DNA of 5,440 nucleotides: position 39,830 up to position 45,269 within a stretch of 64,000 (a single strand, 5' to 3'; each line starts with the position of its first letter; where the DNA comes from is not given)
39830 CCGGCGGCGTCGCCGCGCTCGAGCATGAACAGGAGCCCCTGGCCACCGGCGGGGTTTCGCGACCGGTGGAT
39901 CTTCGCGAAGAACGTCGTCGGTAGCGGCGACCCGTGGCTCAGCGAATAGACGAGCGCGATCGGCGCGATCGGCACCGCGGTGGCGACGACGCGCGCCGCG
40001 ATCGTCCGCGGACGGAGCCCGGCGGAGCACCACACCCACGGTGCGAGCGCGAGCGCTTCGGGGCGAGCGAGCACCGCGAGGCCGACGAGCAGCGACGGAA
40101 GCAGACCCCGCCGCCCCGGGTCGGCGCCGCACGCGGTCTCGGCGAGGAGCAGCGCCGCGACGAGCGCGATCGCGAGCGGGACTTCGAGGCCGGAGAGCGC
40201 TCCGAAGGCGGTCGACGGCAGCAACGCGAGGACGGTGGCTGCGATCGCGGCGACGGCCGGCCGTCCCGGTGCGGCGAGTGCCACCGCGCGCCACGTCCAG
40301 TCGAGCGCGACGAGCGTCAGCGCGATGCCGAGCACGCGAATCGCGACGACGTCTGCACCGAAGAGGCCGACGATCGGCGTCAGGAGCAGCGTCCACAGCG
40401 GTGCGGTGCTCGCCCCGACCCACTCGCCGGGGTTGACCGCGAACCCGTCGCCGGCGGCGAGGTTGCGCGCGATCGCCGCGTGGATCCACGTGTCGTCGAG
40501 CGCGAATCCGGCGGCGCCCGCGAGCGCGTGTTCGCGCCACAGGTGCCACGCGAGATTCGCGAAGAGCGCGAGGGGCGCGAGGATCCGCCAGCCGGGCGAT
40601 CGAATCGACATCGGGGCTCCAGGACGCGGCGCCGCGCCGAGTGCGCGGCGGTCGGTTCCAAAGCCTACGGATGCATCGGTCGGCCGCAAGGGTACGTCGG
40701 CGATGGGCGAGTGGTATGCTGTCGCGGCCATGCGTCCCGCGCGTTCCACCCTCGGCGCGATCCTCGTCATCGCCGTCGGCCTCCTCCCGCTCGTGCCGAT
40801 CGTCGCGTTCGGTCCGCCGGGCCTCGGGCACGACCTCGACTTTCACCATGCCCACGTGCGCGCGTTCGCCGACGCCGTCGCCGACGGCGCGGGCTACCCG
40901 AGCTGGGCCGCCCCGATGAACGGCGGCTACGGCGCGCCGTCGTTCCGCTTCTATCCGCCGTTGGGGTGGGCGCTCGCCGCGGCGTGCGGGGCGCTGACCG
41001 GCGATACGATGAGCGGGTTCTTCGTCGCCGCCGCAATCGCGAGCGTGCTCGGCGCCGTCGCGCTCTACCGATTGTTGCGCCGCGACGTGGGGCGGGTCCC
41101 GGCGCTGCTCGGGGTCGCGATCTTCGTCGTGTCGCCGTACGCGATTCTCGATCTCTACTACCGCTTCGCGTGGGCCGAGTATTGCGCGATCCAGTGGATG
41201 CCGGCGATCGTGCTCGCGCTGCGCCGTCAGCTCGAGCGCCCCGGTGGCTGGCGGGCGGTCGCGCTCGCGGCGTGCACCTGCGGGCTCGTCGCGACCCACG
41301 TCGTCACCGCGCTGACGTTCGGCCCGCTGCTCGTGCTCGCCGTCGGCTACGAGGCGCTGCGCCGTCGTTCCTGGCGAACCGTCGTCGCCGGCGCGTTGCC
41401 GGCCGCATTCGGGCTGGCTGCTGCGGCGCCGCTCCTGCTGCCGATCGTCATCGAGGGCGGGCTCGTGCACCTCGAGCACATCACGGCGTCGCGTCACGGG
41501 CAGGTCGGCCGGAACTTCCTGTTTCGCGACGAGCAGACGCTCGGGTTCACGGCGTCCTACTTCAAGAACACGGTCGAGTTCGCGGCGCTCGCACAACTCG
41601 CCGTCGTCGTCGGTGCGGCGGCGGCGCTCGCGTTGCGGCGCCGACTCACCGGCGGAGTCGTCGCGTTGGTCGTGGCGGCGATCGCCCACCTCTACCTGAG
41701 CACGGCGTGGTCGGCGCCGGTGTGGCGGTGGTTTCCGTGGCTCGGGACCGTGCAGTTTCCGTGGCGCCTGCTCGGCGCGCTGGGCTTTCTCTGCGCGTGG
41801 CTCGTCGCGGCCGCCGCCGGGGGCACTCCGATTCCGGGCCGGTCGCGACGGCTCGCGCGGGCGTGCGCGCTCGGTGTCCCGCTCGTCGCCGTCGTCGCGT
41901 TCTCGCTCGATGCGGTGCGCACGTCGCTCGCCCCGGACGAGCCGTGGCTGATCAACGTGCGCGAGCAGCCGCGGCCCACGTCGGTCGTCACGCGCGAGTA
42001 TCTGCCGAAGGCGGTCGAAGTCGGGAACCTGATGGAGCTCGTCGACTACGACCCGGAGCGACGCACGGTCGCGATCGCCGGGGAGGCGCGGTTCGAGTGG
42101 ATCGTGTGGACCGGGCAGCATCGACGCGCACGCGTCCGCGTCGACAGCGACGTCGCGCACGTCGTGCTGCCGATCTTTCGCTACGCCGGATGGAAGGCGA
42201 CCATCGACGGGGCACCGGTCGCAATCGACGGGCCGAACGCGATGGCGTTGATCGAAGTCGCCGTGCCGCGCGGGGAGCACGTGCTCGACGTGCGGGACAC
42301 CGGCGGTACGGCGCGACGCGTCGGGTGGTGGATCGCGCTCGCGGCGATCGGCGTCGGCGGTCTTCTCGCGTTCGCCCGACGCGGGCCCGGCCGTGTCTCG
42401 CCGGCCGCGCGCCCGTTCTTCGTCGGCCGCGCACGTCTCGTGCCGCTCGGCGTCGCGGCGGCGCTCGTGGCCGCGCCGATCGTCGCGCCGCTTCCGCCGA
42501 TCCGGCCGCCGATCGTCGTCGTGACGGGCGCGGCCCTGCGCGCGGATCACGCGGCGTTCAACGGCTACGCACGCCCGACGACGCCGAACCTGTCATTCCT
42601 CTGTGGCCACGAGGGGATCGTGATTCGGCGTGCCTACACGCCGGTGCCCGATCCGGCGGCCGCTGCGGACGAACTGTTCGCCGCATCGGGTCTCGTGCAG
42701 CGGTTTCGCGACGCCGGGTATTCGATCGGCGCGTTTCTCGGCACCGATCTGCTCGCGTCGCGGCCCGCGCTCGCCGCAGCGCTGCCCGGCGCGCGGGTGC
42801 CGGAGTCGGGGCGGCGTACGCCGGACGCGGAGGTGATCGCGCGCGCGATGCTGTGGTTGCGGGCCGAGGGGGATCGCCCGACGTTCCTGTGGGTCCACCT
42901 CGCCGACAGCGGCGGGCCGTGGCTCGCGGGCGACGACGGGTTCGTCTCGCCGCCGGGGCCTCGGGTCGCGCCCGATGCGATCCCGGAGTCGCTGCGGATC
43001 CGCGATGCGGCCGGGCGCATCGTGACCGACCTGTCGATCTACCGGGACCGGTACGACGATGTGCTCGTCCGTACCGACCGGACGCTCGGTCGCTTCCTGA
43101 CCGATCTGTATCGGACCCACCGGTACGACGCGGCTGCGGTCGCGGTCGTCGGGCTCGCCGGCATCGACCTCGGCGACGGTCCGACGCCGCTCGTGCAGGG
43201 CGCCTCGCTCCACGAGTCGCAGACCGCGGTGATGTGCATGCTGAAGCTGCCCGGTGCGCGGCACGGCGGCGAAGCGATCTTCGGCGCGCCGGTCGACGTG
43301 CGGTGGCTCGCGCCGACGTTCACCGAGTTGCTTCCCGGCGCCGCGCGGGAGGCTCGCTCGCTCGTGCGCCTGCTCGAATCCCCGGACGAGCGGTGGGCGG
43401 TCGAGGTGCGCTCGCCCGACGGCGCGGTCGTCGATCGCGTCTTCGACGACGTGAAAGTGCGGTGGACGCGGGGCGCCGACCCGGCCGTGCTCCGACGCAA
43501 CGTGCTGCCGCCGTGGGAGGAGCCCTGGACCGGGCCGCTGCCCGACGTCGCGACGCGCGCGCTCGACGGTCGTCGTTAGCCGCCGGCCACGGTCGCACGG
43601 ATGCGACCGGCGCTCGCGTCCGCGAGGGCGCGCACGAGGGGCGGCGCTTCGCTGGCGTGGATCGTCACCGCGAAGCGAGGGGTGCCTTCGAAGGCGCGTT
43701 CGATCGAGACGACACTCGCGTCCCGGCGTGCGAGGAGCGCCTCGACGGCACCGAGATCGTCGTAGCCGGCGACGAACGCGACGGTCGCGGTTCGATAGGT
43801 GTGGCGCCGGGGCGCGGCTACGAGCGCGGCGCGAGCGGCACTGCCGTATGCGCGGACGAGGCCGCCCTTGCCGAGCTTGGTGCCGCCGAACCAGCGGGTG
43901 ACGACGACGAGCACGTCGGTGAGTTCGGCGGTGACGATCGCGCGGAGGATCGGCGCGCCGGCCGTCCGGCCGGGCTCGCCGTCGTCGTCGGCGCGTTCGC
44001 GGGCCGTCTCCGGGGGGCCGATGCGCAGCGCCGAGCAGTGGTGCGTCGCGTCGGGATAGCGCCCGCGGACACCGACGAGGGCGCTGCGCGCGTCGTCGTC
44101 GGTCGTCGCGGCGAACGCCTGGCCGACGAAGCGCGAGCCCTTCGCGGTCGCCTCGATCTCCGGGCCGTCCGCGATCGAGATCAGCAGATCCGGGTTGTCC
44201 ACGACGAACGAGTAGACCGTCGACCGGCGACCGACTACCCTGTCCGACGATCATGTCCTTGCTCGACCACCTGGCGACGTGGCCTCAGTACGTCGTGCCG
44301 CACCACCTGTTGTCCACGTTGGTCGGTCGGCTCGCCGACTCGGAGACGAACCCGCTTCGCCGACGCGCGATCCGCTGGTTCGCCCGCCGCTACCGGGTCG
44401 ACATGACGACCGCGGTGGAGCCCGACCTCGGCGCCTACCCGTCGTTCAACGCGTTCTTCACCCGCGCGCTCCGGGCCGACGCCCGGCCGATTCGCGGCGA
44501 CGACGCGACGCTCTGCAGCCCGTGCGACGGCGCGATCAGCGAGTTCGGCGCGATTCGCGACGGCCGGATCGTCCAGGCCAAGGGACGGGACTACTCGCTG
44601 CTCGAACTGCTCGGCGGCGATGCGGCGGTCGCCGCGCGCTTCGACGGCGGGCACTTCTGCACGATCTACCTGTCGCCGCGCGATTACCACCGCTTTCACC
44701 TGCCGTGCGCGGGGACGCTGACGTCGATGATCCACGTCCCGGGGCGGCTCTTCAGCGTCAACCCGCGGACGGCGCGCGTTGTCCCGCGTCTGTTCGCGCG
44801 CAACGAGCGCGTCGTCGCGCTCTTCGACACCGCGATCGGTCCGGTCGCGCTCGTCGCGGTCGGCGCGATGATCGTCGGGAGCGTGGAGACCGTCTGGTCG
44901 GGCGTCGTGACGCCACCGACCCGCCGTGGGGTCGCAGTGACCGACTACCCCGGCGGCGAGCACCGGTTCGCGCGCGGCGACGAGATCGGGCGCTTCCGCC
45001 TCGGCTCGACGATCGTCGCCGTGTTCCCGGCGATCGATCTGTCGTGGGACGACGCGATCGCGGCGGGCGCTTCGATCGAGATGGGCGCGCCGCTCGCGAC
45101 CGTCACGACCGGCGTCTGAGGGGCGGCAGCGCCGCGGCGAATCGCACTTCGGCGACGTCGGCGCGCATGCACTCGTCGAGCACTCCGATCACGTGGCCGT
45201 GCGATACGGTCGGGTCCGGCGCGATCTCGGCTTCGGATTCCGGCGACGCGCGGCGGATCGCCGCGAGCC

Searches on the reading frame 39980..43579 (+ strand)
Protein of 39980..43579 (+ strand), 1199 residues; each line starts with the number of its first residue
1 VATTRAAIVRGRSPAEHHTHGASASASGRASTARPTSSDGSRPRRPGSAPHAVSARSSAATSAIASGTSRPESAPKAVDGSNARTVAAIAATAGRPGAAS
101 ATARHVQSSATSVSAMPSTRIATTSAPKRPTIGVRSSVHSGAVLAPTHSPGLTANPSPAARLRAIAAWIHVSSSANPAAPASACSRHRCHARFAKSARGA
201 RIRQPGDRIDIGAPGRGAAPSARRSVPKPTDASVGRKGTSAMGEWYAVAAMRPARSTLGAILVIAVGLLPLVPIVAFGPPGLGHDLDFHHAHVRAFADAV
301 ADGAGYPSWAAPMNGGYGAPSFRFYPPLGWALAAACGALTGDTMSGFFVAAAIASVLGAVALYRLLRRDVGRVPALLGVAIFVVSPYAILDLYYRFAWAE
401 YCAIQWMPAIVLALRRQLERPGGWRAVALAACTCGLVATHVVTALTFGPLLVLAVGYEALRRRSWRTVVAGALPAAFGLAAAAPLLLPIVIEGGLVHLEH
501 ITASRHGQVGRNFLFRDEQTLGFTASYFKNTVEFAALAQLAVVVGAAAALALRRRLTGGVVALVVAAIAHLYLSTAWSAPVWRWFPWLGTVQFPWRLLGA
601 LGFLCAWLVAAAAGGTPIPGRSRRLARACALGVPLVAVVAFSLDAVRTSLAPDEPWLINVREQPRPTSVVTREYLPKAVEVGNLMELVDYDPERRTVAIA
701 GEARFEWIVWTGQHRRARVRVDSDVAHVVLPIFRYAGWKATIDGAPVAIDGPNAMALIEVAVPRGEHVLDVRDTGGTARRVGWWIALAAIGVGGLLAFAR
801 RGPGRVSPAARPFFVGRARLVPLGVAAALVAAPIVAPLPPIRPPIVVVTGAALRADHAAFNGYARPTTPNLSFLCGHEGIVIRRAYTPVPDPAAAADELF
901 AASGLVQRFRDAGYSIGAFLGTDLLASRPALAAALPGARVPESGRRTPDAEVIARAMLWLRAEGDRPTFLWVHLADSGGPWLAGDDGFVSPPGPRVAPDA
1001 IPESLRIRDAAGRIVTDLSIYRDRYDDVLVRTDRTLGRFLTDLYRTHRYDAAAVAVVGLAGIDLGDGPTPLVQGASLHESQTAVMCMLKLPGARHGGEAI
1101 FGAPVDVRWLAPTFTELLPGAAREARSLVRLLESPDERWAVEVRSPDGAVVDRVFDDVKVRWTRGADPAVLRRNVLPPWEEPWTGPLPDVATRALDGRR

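Call 54: search_protein_families(library=pfam, proteins=[window:39980-43579:+], max_evalue=0.0001)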
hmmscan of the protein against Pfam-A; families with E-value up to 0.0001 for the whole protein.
window:39980-43579:+ (1199 aa): 3 families
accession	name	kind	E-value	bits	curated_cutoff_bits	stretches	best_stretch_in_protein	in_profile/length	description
PF10131.15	PTPS_related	-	3e-14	52.9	26.4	1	322-602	1-269/621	6-pyruvoyl-tetrahydropterin synthase related domain; membrane protein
PF00884.28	Sulfatase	-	5.5e-09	36.2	25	0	945-1095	142-278/301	Sulfatase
PF13231.12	PMT_2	-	5.1e-05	24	26.1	1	326-486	3-158/160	Dolichyl-phosphate-mannose-protein mannosyltransferase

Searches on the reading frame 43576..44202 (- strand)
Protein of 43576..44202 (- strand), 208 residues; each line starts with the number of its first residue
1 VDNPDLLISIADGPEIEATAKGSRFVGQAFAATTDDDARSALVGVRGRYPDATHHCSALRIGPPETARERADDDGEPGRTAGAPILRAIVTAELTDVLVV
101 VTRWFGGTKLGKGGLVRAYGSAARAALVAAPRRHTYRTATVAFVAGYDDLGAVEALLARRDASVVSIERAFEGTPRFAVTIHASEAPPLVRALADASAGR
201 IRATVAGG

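Call 54: search_protein_families(library=pfam, proteins=[window:43576-44202:-], max_evalue=0.0001)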
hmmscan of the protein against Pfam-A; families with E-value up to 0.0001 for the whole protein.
window:43576-44202:- (208 aa): 1 family
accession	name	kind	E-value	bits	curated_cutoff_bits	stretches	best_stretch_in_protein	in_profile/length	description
PF01205.25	UPF0029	-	1.6e-34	118.5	27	1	21-127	1-107/107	Uncharacterized protein family UPF0029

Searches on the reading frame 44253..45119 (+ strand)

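Call 54: search_protein_families(library=pfam, proteins=[window:44253-45119:+], max_evalue=0.0001)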
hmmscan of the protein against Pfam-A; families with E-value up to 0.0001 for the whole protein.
window:44253-45119:+ (288 aa): 1 family
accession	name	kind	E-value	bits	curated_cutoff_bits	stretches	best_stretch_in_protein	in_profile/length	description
PF02666.20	PS_Dcarbxylase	-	1.3e-60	204.9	22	1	65-281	1-196/198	Phosphatidylserine decarboxylase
